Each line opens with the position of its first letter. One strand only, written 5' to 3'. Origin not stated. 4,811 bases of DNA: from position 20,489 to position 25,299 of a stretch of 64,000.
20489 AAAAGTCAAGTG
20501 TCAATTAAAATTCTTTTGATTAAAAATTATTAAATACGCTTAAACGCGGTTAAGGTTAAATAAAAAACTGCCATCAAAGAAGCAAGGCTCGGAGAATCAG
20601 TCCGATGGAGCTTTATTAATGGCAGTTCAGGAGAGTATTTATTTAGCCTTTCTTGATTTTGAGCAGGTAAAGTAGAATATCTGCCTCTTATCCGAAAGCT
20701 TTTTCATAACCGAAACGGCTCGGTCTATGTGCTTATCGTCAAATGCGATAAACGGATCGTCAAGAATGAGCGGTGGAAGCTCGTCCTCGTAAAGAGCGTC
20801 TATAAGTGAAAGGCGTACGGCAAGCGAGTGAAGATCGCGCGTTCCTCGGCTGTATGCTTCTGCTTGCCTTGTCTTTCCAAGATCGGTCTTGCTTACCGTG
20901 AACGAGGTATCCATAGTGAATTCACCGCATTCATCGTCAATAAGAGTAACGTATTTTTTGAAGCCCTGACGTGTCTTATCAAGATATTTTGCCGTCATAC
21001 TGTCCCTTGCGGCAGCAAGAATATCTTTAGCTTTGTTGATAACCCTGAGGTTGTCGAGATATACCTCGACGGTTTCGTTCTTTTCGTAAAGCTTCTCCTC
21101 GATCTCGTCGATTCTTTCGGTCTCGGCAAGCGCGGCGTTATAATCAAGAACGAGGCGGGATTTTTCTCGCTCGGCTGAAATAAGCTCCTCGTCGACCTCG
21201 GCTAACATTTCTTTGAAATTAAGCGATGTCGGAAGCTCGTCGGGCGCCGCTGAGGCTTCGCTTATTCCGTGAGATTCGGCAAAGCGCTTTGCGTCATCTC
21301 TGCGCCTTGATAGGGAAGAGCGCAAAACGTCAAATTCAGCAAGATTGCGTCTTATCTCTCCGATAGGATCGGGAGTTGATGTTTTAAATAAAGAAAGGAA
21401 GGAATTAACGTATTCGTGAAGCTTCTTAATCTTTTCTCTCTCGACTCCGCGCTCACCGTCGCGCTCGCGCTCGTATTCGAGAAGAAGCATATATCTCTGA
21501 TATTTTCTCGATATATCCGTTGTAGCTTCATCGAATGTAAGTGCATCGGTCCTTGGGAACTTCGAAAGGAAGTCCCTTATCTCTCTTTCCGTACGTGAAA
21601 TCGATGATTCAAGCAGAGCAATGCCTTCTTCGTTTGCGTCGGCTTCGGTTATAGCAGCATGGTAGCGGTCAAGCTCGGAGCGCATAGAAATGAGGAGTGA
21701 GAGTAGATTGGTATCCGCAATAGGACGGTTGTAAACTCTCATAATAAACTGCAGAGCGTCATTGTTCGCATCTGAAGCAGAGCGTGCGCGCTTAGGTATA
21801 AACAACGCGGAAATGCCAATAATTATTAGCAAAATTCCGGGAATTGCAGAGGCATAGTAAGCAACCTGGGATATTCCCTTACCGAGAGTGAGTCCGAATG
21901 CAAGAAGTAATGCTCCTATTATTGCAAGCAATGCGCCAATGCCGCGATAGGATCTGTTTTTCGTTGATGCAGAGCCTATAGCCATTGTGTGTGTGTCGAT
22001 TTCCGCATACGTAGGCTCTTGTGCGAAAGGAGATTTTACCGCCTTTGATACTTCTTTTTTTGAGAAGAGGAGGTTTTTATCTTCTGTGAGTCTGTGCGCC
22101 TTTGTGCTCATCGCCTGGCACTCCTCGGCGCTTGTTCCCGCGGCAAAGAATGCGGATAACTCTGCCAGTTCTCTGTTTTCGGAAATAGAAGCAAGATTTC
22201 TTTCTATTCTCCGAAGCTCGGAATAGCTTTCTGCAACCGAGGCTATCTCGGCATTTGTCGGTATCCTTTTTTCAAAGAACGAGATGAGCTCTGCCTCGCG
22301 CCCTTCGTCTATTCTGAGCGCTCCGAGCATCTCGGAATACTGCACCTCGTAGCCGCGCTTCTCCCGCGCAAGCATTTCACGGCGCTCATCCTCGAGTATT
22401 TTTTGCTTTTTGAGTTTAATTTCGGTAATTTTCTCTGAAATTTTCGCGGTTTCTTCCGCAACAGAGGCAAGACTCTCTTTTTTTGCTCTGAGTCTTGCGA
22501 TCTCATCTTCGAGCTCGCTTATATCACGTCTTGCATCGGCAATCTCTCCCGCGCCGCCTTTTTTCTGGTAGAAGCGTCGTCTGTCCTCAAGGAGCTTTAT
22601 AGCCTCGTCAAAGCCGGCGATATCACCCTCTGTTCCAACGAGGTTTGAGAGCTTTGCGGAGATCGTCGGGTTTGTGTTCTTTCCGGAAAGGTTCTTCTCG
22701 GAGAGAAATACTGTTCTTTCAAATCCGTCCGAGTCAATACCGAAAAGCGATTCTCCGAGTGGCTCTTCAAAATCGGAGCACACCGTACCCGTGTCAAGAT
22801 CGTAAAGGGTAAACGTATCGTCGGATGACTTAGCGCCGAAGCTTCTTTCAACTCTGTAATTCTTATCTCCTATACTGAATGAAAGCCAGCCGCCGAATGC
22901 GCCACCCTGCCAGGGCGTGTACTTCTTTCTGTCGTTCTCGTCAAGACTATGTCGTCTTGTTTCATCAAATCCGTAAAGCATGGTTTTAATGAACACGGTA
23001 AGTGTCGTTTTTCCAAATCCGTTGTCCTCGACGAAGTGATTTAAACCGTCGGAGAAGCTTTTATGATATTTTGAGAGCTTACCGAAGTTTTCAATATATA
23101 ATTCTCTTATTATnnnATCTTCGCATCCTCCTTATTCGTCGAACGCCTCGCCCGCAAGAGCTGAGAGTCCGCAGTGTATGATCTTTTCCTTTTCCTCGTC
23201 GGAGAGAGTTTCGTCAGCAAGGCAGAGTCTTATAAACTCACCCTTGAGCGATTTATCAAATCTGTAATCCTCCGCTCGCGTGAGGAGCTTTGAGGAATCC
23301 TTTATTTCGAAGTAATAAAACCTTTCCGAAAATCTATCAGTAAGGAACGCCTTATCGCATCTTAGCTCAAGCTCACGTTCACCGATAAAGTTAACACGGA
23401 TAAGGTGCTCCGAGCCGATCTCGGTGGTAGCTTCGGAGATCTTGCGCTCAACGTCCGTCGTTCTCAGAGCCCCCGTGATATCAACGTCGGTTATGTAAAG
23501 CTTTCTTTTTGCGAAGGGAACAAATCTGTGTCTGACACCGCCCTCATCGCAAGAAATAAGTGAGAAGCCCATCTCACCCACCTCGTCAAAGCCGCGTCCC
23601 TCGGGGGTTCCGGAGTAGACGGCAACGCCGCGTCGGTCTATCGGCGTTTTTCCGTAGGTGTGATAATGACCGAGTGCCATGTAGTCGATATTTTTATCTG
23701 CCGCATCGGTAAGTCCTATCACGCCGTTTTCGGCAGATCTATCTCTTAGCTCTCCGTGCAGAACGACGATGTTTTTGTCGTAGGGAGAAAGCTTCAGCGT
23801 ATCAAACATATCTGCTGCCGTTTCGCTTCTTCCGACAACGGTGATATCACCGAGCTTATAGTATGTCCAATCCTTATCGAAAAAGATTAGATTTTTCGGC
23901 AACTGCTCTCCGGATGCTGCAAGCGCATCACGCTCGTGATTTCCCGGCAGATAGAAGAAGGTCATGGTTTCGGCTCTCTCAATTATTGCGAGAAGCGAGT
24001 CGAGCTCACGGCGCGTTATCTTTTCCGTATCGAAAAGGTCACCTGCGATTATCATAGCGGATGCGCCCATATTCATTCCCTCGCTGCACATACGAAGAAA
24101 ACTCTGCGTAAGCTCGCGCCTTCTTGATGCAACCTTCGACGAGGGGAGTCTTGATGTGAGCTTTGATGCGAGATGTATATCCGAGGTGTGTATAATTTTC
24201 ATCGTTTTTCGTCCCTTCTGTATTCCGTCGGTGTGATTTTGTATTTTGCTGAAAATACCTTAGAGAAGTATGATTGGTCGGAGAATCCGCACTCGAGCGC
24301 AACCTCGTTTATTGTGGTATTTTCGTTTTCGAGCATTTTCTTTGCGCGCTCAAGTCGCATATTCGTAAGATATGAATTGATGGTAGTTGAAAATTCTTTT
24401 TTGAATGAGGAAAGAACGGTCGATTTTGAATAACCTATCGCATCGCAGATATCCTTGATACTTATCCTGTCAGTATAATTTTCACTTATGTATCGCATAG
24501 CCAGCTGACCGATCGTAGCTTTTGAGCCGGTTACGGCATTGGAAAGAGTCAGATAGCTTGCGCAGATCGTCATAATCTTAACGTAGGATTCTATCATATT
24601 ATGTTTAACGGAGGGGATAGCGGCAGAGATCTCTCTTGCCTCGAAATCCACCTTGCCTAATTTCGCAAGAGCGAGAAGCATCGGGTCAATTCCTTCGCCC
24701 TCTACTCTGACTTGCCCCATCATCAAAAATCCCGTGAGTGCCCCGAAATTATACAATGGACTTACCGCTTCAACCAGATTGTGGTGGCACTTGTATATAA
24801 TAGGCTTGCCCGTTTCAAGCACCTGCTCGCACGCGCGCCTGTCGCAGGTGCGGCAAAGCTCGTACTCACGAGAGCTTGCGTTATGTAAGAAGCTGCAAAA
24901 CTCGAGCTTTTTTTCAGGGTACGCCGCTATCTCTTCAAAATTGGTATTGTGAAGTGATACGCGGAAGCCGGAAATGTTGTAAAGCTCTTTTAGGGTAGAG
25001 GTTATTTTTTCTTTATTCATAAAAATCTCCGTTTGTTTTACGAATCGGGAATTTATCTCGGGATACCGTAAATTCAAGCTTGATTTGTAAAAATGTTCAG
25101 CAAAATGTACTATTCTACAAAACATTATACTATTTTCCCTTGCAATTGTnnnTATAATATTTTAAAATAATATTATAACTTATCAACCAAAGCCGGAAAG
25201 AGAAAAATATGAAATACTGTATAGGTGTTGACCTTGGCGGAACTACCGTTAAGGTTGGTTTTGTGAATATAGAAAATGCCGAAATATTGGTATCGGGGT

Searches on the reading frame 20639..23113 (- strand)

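Call 26: search_protein_families(library=pfam, proteins=[window:20639-23113:-], max_evalue=0.0001)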
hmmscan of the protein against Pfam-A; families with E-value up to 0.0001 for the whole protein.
window:20639-23113:- (824 aa): 2 families
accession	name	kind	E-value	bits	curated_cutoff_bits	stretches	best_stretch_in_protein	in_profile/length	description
PF02463.25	SMC_N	-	1.4e-06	28.3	40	0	221-819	86-199/220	RecF/RecN/SMC N terminal domain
PF13476.12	AAA_23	-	1.5e-05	26.2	27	1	5-242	2-199/201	AAA domain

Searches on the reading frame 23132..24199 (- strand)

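Call 26: search_protein_families(library=pfam, proteins=[window:23132-24199:-], max_evalue=0.0001)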
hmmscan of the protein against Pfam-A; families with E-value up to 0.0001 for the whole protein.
window:23132-24199:- (355 aa): 1 family
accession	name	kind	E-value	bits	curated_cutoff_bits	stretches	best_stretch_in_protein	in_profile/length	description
PF00149.33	Metallophos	-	1.6e-09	39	21.5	1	1-182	2-159/191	Calcineurin-like phosphoesterase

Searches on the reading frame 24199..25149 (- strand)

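Call 27: search_protein_families(library=pfam, proteins=[window:24199-25149:-], max_evalue=0.0001)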
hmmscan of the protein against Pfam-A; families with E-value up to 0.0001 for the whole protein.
window:24199-25149:- (316 aa): 3 families
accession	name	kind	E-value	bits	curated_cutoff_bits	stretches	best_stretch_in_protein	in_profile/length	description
PF10114.15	PocR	-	1.8e-26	93.3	23.9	1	43-202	2-159/162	Sensory domain found in PocR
PF00165.29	HTH_AraC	-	6.2e-23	80.8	26.6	2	274-312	2-42/42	Bacterial regulatory helix-turn-helix proteins, AraC family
PF12833.13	HTH_18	-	4.3e-22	78.6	33.6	1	234-312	1-79/80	Helix-turn-helix domain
